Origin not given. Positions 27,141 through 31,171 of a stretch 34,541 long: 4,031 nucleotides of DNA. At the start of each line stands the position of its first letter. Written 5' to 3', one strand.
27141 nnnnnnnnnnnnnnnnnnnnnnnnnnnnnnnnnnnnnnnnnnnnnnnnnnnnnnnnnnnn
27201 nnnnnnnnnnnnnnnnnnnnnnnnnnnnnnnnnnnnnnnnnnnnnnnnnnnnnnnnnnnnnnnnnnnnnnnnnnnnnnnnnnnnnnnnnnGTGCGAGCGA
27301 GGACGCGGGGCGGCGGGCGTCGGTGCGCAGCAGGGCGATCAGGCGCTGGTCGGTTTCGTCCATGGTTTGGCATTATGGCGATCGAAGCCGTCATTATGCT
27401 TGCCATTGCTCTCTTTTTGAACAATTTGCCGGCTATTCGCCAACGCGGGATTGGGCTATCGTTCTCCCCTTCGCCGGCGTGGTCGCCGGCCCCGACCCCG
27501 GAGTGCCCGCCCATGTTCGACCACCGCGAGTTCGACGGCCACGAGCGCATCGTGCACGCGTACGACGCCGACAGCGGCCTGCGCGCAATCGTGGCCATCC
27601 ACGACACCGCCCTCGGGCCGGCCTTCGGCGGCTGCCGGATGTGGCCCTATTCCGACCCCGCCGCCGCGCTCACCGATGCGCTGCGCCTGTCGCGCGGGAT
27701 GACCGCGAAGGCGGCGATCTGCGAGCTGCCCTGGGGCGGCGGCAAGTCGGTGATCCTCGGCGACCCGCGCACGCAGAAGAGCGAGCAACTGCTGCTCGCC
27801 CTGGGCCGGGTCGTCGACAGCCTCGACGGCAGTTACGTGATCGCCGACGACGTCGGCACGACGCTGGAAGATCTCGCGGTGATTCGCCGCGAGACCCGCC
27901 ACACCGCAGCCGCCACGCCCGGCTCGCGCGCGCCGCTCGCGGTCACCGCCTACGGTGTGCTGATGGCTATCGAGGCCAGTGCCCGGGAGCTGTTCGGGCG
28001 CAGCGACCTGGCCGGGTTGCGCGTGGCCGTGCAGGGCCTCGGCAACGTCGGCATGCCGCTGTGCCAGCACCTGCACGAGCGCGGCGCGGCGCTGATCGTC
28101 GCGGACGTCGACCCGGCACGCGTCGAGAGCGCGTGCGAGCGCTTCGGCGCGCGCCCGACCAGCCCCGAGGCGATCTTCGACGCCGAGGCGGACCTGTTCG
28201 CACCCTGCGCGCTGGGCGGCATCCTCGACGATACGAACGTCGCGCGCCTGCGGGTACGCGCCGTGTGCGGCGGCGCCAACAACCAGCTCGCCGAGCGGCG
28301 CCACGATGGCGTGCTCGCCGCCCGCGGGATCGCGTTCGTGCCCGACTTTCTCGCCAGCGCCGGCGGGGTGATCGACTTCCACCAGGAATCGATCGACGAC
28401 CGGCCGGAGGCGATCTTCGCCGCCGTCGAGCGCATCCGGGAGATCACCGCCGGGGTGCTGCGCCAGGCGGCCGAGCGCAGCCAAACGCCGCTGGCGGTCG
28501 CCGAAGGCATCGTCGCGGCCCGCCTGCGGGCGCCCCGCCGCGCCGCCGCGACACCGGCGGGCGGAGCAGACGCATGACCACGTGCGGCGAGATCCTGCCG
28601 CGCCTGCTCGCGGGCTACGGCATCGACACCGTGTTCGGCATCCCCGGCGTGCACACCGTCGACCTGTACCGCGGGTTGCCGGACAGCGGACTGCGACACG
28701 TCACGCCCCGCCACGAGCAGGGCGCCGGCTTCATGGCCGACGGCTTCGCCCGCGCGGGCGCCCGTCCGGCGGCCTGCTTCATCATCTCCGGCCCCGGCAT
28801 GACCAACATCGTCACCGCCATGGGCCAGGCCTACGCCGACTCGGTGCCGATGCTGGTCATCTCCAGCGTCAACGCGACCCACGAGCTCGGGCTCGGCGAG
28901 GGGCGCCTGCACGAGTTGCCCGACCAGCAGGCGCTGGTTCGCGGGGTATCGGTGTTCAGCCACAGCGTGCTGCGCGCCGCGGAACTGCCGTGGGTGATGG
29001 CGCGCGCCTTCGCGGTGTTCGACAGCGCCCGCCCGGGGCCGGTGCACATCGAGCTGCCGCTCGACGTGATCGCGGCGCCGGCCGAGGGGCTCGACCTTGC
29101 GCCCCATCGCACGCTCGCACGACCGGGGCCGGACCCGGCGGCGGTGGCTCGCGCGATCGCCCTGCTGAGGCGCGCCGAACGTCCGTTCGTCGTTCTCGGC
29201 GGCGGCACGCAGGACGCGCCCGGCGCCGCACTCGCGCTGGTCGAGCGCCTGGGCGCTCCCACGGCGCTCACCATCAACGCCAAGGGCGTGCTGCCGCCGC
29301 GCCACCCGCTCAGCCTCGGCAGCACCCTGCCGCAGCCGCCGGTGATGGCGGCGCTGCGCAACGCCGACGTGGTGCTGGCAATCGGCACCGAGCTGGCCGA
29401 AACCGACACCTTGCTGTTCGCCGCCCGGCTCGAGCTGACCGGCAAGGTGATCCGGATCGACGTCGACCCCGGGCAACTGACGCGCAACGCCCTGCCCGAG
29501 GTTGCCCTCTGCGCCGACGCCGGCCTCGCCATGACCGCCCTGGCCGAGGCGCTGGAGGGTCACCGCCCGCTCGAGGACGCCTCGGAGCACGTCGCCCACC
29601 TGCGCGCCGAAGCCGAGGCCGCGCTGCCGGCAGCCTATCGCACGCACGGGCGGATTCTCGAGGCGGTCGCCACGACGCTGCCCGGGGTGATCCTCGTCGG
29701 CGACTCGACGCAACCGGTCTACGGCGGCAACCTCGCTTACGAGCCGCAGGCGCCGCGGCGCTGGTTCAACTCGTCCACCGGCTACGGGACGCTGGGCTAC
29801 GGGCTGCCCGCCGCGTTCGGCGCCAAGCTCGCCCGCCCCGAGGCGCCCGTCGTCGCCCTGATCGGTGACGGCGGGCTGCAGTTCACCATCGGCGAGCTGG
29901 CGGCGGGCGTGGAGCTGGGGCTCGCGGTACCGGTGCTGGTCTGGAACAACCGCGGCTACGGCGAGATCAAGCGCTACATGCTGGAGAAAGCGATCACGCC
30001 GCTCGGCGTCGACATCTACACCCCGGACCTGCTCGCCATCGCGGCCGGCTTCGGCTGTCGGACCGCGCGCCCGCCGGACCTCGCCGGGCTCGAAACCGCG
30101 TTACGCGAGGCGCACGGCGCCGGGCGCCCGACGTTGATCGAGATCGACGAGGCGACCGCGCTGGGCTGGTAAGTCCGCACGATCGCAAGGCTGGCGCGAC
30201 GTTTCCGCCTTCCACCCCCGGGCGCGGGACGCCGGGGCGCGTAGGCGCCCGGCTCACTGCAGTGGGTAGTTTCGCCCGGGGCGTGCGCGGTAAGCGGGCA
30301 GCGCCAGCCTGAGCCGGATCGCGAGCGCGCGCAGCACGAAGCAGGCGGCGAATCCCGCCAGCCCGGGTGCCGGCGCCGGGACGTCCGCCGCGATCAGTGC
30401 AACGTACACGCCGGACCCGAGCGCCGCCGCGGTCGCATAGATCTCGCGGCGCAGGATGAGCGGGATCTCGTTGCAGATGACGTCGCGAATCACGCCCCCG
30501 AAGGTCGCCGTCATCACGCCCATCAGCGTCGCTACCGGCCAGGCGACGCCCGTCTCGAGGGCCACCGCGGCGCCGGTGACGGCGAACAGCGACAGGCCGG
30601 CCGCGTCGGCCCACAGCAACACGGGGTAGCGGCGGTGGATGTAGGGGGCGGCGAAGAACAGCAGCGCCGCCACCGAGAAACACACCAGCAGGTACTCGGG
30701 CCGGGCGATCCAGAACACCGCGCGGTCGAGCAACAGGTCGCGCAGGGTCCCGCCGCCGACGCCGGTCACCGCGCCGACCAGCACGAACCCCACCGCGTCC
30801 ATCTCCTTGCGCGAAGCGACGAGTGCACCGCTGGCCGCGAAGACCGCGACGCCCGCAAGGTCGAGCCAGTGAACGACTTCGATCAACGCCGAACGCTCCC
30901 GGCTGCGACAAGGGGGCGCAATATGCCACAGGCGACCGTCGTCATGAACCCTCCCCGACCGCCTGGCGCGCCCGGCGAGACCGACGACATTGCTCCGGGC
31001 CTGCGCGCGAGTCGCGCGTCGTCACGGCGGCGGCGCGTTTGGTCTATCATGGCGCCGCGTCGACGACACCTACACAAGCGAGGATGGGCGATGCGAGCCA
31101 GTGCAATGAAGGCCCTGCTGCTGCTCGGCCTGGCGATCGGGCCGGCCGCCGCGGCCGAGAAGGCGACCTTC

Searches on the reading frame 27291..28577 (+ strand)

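Call 21: search_protein_families(library=pfam, proteins=[window:27291-28577:+], max_evalue=0.0001)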
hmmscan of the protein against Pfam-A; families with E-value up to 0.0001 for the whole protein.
window:27291-28577:+ (428 aa): 2 families
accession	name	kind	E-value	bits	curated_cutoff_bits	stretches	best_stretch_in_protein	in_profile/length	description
PF02812.23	ELFV_dehydrog_N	-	3.1e-24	85.6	25.3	1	85-203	2-128/129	Glu/Leu/Phe/Val dehydrogenase, dimerisation domain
PF00208.27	ELFV_dehydrog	-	2.4e-19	70.5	23.4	2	287-367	99-181/241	Glutamate/Leucine/Phenylalanine/Valine dehydrogenase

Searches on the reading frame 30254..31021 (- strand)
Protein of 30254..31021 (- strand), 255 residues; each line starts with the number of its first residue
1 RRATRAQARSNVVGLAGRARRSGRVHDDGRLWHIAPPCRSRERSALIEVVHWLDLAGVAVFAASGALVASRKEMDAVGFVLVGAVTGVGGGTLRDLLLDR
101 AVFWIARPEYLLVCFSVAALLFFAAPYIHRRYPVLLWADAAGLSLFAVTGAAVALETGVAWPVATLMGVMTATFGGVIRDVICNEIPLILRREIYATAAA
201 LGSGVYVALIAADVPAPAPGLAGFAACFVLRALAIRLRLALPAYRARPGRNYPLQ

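Call 59: search_protein_families(library=ncbifam, proteins=[window:30254-31021:-], max_evalue=0.00001)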
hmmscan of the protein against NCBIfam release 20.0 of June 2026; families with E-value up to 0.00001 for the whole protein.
window:30254-31021:- (255 aa): 1 family
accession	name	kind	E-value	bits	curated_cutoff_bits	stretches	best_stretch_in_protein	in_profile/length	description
NF007874.0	PRK10578.1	equivalog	1.2e-36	126.4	326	1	49-245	2-201/207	hypothetical protein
